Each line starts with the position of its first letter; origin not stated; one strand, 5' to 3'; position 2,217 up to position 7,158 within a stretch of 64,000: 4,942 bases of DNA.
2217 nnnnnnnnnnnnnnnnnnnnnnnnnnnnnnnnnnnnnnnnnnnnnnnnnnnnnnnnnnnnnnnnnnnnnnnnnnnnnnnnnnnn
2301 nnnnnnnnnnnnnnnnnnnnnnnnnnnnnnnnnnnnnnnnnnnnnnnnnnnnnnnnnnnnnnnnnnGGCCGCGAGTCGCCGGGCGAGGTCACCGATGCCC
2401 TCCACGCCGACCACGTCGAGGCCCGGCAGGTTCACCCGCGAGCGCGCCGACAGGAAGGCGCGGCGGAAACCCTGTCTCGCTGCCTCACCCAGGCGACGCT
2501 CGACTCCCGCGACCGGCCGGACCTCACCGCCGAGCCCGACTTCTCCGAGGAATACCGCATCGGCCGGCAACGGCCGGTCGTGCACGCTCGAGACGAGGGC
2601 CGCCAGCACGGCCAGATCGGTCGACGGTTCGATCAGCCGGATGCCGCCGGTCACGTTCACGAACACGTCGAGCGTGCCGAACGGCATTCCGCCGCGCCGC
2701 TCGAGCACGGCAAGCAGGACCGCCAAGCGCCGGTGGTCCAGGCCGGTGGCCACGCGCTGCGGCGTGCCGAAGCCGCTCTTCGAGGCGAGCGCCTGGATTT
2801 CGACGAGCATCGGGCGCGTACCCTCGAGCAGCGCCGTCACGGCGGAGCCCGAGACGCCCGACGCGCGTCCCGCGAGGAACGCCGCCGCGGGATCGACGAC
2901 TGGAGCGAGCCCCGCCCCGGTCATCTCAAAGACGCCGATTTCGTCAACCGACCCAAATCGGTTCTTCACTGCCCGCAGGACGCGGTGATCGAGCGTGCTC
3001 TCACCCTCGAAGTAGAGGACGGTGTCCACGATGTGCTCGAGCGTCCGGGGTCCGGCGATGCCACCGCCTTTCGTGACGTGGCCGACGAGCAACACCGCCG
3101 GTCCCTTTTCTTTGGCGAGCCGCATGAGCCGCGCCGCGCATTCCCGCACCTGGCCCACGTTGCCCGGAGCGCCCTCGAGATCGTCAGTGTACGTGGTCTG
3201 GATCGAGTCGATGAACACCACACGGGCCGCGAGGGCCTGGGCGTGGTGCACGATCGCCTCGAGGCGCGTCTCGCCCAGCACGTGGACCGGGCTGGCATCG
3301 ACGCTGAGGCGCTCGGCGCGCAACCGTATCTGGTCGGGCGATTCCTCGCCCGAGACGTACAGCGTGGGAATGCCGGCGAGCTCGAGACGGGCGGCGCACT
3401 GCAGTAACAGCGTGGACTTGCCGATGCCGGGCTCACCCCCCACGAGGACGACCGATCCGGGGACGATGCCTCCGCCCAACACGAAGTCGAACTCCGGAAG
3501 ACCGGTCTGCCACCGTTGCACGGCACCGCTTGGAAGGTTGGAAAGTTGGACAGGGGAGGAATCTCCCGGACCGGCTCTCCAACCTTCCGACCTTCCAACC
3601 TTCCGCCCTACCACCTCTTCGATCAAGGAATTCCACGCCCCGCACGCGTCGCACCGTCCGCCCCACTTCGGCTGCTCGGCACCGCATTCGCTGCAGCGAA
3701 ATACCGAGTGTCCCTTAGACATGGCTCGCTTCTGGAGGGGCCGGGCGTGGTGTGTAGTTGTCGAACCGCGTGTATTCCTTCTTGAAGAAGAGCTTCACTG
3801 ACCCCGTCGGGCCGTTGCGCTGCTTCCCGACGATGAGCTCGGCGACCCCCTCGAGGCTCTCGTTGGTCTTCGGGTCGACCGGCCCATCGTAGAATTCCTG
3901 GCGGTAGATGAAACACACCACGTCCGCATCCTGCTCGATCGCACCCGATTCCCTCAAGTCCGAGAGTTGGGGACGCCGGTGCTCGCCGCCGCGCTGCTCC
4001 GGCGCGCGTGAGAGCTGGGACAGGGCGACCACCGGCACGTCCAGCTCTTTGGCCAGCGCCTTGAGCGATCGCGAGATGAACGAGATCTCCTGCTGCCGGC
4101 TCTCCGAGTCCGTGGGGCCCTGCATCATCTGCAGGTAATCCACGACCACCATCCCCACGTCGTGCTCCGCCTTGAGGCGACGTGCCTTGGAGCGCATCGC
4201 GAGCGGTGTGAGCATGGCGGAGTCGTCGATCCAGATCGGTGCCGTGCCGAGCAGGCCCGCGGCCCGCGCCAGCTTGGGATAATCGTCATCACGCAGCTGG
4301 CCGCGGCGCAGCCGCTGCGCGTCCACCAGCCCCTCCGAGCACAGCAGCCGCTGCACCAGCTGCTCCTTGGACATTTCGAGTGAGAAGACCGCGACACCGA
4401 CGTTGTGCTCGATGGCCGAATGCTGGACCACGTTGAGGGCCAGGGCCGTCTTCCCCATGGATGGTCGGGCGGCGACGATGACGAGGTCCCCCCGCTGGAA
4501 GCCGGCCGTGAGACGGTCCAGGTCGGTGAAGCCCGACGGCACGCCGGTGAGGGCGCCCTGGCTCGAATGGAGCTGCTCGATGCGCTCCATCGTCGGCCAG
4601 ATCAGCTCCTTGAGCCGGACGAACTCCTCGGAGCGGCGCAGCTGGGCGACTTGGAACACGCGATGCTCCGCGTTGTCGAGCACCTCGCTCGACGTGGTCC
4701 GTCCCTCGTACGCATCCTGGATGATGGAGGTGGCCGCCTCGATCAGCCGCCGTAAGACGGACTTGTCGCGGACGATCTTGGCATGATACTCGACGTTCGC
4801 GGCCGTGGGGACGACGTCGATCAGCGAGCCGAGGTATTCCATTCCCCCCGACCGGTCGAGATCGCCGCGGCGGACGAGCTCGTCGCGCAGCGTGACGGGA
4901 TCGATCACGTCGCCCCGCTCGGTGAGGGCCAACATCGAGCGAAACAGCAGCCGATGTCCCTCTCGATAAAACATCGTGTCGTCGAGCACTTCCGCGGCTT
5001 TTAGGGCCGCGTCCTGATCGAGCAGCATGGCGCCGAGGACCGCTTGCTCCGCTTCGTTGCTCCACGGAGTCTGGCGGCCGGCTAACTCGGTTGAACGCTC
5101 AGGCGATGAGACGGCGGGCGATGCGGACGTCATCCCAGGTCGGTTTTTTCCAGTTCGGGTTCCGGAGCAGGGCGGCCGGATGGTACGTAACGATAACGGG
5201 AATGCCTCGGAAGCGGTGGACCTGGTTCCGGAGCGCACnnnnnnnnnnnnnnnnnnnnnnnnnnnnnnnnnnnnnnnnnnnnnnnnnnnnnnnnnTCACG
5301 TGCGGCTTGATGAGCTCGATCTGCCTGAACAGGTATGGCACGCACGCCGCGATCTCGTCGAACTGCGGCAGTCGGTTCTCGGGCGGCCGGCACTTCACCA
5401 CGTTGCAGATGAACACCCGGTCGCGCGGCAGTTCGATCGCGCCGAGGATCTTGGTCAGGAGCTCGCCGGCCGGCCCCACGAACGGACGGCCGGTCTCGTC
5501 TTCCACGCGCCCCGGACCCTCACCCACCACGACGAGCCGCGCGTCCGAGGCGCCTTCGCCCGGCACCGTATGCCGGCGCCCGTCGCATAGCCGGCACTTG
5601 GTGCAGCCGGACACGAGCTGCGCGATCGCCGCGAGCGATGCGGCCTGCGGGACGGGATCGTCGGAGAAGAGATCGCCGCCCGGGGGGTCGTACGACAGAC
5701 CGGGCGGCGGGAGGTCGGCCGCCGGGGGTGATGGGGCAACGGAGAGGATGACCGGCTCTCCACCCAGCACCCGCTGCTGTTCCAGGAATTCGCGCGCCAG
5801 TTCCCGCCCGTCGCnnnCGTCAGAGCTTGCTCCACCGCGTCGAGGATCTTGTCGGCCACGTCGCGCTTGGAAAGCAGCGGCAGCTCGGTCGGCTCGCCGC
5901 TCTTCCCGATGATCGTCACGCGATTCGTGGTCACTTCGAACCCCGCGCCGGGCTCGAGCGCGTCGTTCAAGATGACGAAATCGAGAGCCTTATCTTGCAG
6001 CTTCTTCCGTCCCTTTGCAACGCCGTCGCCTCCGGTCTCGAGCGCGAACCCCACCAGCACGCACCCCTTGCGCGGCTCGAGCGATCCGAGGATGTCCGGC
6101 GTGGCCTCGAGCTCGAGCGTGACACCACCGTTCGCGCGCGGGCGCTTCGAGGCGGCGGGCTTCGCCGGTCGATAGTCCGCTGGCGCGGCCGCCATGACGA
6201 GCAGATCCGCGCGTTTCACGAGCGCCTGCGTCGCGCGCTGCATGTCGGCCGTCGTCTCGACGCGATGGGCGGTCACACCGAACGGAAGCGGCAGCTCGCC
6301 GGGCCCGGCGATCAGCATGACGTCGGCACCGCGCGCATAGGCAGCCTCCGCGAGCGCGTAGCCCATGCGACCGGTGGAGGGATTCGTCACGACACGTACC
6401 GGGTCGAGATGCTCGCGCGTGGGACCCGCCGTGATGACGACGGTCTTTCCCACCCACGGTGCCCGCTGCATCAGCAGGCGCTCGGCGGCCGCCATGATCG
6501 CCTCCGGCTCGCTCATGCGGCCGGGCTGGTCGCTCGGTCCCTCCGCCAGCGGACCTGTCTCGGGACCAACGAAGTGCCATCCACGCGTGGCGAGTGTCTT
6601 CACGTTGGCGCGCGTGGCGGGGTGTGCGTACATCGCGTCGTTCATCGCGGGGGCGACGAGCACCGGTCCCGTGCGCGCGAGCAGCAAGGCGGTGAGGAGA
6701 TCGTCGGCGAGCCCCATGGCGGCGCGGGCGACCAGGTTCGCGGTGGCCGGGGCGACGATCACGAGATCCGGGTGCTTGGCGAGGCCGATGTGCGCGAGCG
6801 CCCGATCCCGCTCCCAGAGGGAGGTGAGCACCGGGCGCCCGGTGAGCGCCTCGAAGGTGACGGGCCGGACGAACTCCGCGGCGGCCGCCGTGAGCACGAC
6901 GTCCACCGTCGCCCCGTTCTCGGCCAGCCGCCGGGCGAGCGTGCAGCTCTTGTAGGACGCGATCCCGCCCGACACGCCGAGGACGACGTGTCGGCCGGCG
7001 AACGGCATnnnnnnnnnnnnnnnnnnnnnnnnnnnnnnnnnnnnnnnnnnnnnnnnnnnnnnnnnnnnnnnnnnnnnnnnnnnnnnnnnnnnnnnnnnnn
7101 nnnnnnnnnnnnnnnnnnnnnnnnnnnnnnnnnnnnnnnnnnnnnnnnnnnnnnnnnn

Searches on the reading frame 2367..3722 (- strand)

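Call 57: search_protein_families(library=pfam, proteins=[window:2367-3722:-], max_evalue=0.00001)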
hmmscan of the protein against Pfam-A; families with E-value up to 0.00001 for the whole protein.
window:2367-3722:- (452 aa): 5 families
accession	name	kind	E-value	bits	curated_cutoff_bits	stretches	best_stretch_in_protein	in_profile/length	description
PF06745.19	ATPase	-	4.5e-17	62.6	26.6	1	72-147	2-78/231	KaiC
PF13481.12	AAA_25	-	6.1e-16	59.1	27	1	72-220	16-194/195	AAA domain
PF18073.7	Zn_ribbon_LapB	-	1e-10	41.5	25.7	1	8-35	1-28/28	Rubredoxin metal binding domain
PF13541.12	ChlI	-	6.6e-06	26.5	27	0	346-426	38-119/121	Subunit ChlI of Mg-chelatase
PF05362.19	Lon_C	-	6.7e-06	26.3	21.1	0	361-429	105-173/205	Lon protease (S16) C-terminal proteolytic domain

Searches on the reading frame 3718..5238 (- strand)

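Call 57: search_protein_families(library=pfam, proteins=[window:3718-5238:-], max_evalue=0.00001)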
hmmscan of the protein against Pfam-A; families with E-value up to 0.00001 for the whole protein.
window:3718-5238:- (507 aa): 3 families
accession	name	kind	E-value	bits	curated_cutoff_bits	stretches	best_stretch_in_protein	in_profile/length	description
PF03796.21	DnaB_C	-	1e-107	359.7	27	1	232-494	1-255/255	DnaB-like helicase C terminal domain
PF00772.26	DnaB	-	7.4e-31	106.7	23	1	57-158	2-103/103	DnaB-like helicase N terminal domain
PF13481.12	AAA_25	-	3.2e-13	50.2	27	1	240-410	22-191/195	AAA domain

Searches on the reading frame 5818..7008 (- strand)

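Call 57: search_protein_families(library=pfam, proteins=[window:5818-7008:-], max_evalue=0.00001)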
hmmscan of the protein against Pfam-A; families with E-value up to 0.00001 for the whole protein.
window:5818-7008:- (397 aa): 2 families
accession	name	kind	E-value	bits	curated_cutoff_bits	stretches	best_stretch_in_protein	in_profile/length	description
PF04127.22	DFP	-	1.3e-62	211.4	22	1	186-367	2-186/186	DNA/pantothenate metabolism flavoprotein C-terminal domain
PF02441.25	Flavoprotein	-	3.4e-30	105.2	22.7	1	7-175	2-158/162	Flavoprotein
